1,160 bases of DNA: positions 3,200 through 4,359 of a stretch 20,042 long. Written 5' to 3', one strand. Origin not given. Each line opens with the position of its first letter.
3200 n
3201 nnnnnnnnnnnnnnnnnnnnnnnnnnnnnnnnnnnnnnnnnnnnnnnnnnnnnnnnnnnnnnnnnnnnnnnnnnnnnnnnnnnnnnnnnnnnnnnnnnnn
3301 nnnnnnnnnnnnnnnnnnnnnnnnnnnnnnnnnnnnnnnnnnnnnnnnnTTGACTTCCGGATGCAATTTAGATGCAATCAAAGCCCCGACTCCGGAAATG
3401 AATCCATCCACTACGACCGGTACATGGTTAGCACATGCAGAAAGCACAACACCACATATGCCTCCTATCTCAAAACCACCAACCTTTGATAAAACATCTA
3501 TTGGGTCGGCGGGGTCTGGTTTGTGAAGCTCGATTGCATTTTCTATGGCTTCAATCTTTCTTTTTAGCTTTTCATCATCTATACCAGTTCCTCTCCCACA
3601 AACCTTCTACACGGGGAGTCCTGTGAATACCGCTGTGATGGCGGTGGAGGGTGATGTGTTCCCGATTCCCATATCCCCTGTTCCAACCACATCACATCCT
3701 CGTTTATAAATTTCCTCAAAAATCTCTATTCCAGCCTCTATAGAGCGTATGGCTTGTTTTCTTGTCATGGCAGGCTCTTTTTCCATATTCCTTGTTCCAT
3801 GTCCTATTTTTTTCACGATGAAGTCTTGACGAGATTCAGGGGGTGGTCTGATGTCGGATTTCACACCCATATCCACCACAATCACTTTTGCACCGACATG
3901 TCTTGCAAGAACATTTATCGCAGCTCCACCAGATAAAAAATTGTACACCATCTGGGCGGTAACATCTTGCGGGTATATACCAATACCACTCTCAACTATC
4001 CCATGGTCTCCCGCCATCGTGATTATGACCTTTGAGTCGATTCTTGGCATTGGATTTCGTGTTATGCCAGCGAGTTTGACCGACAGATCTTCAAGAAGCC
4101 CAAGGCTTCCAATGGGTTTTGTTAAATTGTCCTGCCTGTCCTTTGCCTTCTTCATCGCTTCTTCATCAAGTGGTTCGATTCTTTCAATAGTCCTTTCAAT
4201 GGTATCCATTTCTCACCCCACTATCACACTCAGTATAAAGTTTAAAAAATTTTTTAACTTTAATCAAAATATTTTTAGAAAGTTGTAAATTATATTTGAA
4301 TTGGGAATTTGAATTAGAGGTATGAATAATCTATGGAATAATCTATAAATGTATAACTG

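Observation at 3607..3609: In-frame TAG in the middle of CobT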

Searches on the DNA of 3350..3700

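Call 79: search_rna_families(source=window, start=3350, end=3700, threshold=evalue, max_evalue=10)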
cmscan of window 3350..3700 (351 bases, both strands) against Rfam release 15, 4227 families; matches with E-value up to 10: 3.
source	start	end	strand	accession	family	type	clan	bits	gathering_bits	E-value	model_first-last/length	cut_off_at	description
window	3430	3490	+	RF01089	PK-repBA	Cis-reg;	-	13.6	45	1.7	1-124/124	no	Pseudoknot of the regulatory region of the repBA gene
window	3354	3451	-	RF02246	Six3os1_1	Gene; lncRNA;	-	12.4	50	2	1-87/87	no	Six3os1 conserved region 1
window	3630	3700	+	RF01502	Fungi_SRP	Gene;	CL00003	11.4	65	1.3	1-94/293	3'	Fungal signal recognition particle RNA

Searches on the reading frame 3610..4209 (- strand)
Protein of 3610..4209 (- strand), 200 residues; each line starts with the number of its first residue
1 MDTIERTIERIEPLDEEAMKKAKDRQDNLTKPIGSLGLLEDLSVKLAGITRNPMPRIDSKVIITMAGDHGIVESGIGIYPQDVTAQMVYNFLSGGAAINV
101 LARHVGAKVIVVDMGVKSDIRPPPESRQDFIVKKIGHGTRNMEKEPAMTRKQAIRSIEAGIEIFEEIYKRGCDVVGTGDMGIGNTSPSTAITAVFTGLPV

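Call 23: find_encoding_contigs(protein=window:3610-4209:-, flank=10000, max_places=10)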
Protein window:3610-4209:- (200 aa): 1 contig read that carries it; 1 place shown.
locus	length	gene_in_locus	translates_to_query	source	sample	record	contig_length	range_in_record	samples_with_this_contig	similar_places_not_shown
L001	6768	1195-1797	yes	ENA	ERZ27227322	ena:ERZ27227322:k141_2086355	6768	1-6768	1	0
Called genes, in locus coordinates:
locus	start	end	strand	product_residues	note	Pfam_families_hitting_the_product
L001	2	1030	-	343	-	?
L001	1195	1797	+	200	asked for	PF02277:DBI_PRT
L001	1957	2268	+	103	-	PF02277:DBI_PRT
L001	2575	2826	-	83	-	PF10120:ThiN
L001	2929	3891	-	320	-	PF08543:Phos_pyr_kin, PF00294:PfkB, PF10120:ThiN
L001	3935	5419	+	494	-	PF00289:Biotin_carb_N, PF02222:ATP-grasp, PF02786:CPSase_L_D2, PF07478:Dala_Dala_lig_C, PF02785:Biotin_carb_C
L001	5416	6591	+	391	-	PF04894:Nre_N, PF04895:Nre_C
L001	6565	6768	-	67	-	?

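Call 27: list_cluster_members(proteins=[window:3610-4209:-, window:7731-8837:-, window:10873-11952:+, window:4374-5942:+, window:13621-14904:-, window:1513-2472:+])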
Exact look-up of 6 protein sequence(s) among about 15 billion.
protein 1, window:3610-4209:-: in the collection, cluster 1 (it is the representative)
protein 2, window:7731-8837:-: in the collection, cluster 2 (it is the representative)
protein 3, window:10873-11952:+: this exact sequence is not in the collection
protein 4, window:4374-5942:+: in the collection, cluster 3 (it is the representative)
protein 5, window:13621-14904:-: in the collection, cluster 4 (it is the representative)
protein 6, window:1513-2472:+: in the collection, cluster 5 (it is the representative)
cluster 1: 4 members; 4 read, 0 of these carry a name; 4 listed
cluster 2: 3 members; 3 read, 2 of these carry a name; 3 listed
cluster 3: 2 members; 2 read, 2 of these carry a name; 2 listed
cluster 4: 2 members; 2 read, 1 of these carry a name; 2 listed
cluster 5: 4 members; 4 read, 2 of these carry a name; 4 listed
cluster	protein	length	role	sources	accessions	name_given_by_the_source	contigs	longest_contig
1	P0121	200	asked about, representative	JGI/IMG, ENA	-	-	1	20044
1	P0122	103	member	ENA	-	-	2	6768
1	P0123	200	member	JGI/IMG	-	-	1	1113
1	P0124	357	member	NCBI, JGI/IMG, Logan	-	-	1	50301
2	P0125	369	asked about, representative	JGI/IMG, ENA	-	-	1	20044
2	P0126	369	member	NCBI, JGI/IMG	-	cell division protein FtsZ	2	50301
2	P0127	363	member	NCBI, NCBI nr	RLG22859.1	cell division protein FtsZ [Methanosarcinales archaeon] | MAG: cell division protein FtsZ [Methanosarcinales archaeon]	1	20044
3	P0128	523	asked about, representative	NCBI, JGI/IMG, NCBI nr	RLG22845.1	ATP-binding protein [Methanosarcinales archaeon] | MAG: ATP-binding protein [Methanosarcinales archaeon]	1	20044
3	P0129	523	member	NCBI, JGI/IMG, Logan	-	hypothetical protein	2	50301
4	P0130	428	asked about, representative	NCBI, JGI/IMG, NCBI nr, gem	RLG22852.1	hypothetical protein DRN72_00670 [Methanosarcinales archaeon] | MAG: hypothetical protein DRN72_00670 [Methanosarcinales archaeon]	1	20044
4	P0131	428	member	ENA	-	-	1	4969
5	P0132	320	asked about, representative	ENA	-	-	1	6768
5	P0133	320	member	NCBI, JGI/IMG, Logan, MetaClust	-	\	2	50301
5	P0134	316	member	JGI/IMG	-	hydroxymethylpyrimidine/phosphomethylpyrimidine kinase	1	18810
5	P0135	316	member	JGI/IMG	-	-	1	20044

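Call 30: find_encoding_contigs(protein=P0124, flank=10000, max_places=6)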
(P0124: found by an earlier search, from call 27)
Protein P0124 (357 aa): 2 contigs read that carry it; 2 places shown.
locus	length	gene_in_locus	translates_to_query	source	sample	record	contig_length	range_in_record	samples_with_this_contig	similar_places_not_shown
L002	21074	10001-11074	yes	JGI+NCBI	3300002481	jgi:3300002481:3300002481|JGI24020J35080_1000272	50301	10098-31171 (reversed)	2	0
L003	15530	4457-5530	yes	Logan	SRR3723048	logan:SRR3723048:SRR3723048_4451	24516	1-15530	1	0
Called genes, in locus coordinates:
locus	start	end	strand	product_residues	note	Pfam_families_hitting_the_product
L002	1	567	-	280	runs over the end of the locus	PF00515:TPR_1 (faint), PF07719:TPR_2 (faint), PF13174:TPR_6 (faint), PF13181:TPR_8 (faint), PF13374:TPR_10 (faint), PF13428:TPR_14 (faint), PF13432:TPR_16 (faint), PF13424:TPR_12, +3 more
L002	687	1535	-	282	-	PF25133:TYW2_N_2, PF02475:TRM5-TYW2_MTfase, PF05175:MTS, PF06325:PrmA (faint), PF09445:Methyltransf_15 (weak), PF13847:Methyltransf_31 (weak)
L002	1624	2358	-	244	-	PF00702:Hydrolase (faint), PF08282:Hydrolase_3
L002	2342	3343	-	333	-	PF00633:HHH (faint), PF14520:HHH_5, PF00154:RecA_N (faint), PF08423:Rad51, PF13481:AAA_25 (weak)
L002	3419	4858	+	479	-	PF00989:PAS, PF13188:PAS_8, PF08448:PAS_4, PF13426:PAS_9, PF08447:PAS_3, PF00989:PAS (weak), PF08447:PAS_3, PF00512:HisKA, +1 more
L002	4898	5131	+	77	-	PF02518:HATPase_c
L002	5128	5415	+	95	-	PF01402:RHH_1 (weak)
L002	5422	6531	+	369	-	PF00091:Tubulin, PF12327:FtsZ_C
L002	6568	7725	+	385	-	-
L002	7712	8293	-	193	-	PF02441:Flavoprotein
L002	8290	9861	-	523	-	PF01935:DUF87, PF05872:HerA_C (faint), PF12846:AAA_10 (faint)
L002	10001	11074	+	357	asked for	PF02277:DBI_PRT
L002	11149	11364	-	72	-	-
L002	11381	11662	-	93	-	PF10120:ThiN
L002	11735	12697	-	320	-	PF08543:Phos_pyr_kin, PF00294:PfkB, PF10120:ThiN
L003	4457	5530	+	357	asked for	PF02277:DBI_PRT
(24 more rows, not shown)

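Call 31: find_encoding_contigs(protein=P0123, flank=10000, max_places=6)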
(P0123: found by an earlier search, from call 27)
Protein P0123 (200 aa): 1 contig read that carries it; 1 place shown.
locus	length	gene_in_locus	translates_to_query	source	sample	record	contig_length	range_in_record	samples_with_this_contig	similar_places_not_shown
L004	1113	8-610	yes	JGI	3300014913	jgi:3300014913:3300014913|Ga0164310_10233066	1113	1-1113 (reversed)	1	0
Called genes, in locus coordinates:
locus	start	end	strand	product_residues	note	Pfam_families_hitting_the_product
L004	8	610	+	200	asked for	PF02277:DBI_PRT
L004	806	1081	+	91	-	PF02277:DBI_PRT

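Call 44: find_related_loci(query=P0124, collection=genome_contigs, flank=10000)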
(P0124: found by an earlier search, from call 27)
Query P0124 (357 aa) in genome_contigs; peptide patterns used: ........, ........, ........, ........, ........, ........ (x = any residue, [..] = any of these).
599 stretches matched a pattern (row limit reached: there are more); 438 encode a relative of the query (tblastn E <= 1e-3); the best 80 are kept; 80 distinct loci.
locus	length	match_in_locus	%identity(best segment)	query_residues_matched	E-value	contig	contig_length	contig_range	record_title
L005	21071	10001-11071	100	1-357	0e+0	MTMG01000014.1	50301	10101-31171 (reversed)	MAG: Methanomicrobia archaeon JdFR-19 JGI24020J35080_1000272, whole genome shotgun sequence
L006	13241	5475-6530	64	1-356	1e-152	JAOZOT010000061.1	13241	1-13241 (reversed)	MAG: Anaerolineae bacterium isolate GMC4.maxbin2.235_sub GMC4_6012_length_13241_cov_21.675186, whole genome shotgun sequ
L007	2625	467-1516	64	1-354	6e-157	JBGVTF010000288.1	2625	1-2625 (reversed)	MAG: Anaerolineae bacterium isolate S_237_B7 k127_479965, whole genome shotgun sequence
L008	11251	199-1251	61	1-355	1e-145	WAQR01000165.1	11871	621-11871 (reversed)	MAG: Candidatus Hydrothermarchaeota archaeon isolate S146_76_esom k151_473664, whole genome shotgun sequence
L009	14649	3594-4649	60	1-356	2e-145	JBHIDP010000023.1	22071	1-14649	MAG: Anaerolineae bacterium isolate b3.sp3_bin.44 NODE_594_length_22071_cov_18.048465, whole genome shotgun sequence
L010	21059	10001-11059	59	1-353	2e-140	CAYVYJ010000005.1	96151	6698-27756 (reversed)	MAG TPA_asm: uncultured Planctomycetia bacterium isolate SRP167671_co1_67 genome assembly, contig: NODE_192_length_96151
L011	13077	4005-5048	61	1-353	3e-140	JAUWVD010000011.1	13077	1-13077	MAG: Methanophagales archaeon isolate CSMAG_2623 CSMAG_2623_k141_3651341_length_13077_cov_22.0000, whole genome shotgun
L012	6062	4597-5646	64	1-354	6e-140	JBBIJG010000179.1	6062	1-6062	MAG: Caldilineae bacterium isolate BR1F70218_bin_157 NODE_3488_length_6062_cov_3.623106, whole genome shotgun sequence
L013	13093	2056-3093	63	3-353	2e-139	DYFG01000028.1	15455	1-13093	MAG TPA_asm: Nitrosotalea sp. isolate BE2011_44_29 Afr_mines_BE2011_1036_length_15455_cov_12_683247, whole genome shotgu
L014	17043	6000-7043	61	1-353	2e-139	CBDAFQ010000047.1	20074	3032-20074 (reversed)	MAG: uncultured ANME-1 euryarchaeote isolate MAG_104 genome assembly, contig: k141_152379, whole genome shotgun sequence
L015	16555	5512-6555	61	1-353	3e-139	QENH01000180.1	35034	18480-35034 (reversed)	Methanophagales archaeon isolate CONS3730B06UFb1 Ga0123266_1022, whole genome shotgun sequence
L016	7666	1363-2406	59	2-353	1e-138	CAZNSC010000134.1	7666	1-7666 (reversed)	MAG TPA_asm: uncultured Dehalococcoidales bacterium isolate binchicken_co294_13 genome assembly, contig: NODE_8205_lengt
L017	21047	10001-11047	61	1-352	1e-138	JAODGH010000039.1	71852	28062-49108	MAG: Methanosarcinales archaeon isolate INS_M10_B59-AMOR_5b 1-CGB6-2_contig_2631, whole genome shotgun sequence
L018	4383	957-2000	60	2-353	3e-141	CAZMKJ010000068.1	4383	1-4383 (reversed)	MAG TPA_asm: uncultured Dehalococcoidia bacterium isolate SRP239594_co1_171 genome assembly, contig: NODE_16188_length_4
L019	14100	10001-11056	60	2-357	2e-138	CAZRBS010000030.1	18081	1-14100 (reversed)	MAG TPA_asm: uncultured Dehalococcoidaceae bacterium isolate SRP141376_co1_241 genome assembly, contig: NODE_6438_length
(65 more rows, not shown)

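Call 50: search_solved_structures(query=P0124, show_alignments=2, max_evalue=1e-20)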
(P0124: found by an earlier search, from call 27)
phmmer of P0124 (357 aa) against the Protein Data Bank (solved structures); distinct sequences matched with E-value up to 1e-20: 10.
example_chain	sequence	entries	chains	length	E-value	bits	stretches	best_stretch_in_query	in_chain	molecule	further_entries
1wx1_A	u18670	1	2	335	5.3e-80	272.6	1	15-353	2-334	nicotinate-nucleotide--dimethylbenzimidazole phosphoribosyltransferase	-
1j33_A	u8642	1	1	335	2.4e-79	270.4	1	17-353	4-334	CobT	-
4hdk_B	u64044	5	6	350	6.3e-79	269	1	4-354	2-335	ArsB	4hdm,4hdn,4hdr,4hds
4hdk_A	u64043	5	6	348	7.1e-77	262.3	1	3-341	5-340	ArsA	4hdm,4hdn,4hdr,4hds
6b5f_A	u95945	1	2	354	1e-71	245.3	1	1-351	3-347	Nicotinate-nucleotide--dimethylbenzimidazole phosphoribosyltransferase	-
4kqj_A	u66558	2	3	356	3.8e-71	243.4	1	2-343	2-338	Nicotinate-nucleotide--dimethylbenzimidazole phosphoribosyltransferase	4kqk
1jh8_A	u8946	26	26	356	3.4e-68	233.7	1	2-343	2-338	Nicotinate Mononucleotide:5,6-Dimethylbenzimidazole Phosphoribosyltransferase | Nicotinate-nucleotide--dimethylbenzimidazole phosphoribosyltransferase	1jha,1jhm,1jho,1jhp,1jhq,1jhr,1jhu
1d0s_A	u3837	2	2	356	3.6e-68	233.6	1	2-343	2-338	NICOTINATE MONONUCLEOTIDE:5,6-DIMETHYLBENZIMIDAZOLE PHOSPHORIBOSYLTRANSFERASE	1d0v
4kqf_A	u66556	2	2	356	3.7e-68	233.6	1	2-343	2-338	Nicotinate-nucleotide--dimethylbenzimidazole phosphoribosyltransferase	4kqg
4kqh_A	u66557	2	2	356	7.1e-68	232.7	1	2-343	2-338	Nicotinate-nucleotide--dimethylbenzimidazole phosphoribosyltransferase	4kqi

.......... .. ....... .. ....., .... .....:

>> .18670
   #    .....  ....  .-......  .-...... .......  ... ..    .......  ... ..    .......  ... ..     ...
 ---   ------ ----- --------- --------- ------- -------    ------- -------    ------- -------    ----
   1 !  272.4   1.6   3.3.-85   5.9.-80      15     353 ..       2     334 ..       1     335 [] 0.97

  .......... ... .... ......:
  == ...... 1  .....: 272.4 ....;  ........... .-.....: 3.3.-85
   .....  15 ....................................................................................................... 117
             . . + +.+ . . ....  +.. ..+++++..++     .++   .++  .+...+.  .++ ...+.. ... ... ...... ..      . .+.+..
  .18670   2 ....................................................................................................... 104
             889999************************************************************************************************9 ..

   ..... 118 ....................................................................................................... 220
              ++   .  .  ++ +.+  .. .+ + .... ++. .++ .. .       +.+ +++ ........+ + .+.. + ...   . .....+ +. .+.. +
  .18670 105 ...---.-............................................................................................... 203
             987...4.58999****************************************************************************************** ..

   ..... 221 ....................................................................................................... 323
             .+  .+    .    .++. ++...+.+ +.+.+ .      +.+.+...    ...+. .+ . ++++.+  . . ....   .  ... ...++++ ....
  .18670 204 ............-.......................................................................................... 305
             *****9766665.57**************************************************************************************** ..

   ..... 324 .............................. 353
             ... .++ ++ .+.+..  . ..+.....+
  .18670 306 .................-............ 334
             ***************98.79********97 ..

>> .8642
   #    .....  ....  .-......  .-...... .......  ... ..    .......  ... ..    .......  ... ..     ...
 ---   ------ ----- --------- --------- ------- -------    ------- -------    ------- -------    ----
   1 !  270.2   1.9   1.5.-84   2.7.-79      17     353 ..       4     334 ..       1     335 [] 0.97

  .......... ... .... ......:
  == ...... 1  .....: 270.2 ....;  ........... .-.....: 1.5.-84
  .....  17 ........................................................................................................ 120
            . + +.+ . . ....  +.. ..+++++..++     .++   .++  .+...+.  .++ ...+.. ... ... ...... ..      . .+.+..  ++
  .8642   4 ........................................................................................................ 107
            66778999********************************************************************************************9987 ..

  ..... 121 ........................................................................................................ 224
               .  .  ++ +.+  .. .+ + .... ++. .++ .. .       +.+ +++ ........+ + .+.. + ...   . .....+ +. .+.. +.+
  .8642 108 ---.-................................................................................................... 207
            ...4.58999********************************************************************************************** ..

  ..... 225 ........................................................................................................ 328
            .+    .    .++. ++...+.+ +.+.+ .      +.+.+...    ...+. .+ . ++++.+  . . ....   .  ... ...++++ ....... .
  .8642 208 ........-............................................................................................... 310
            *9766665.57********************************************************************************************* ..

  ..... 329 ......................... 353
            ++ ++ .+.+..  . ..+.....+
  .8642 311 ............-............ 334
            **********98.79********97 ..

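Call 89: predict_structure(alignment_id=A3)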
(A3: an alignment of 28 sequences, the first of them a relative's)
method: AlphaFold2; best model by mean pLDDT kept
length: 357 residues; sequences in the alignment: 28
mean_pLDDT: 92.3   pTM: 0.93
mean pLDDT of the five models: 92.3, 90.5, 90.4, 89.4, 88.1
residues with pLDDT >= 90: 271; 70-90: 75; 50-70: 10; < 50: 1
segments of 3 or more residues with pLDDT < 50: none
pLDDT, mean of each block of 10 residues (from residue 1): 92 98 96 92 98 97 94 80 83 86 93 91 79 93 96 98 97 95 83 98 88 92 97 98 97 99 97 97 98 91 96 82 92 96 91 58
secondary structure, 60 per line:
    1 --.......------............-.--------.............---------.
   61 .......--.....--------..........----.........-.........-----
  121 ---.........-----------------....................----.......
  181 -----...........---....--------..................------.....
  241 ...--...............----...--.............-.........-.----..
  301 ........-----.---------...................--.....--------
elements in order: H3-9 H16-27 H38-50 E60-67 H70-74 H83-92 H97-105 E107-115 H124-129 E130-132 H150-169 E174-180 H186-196 H200-203 H212-229 H236-243 H246-260 E265-267 H270-282 H284-289 E290-292 H299-308 H324-342 H346-349
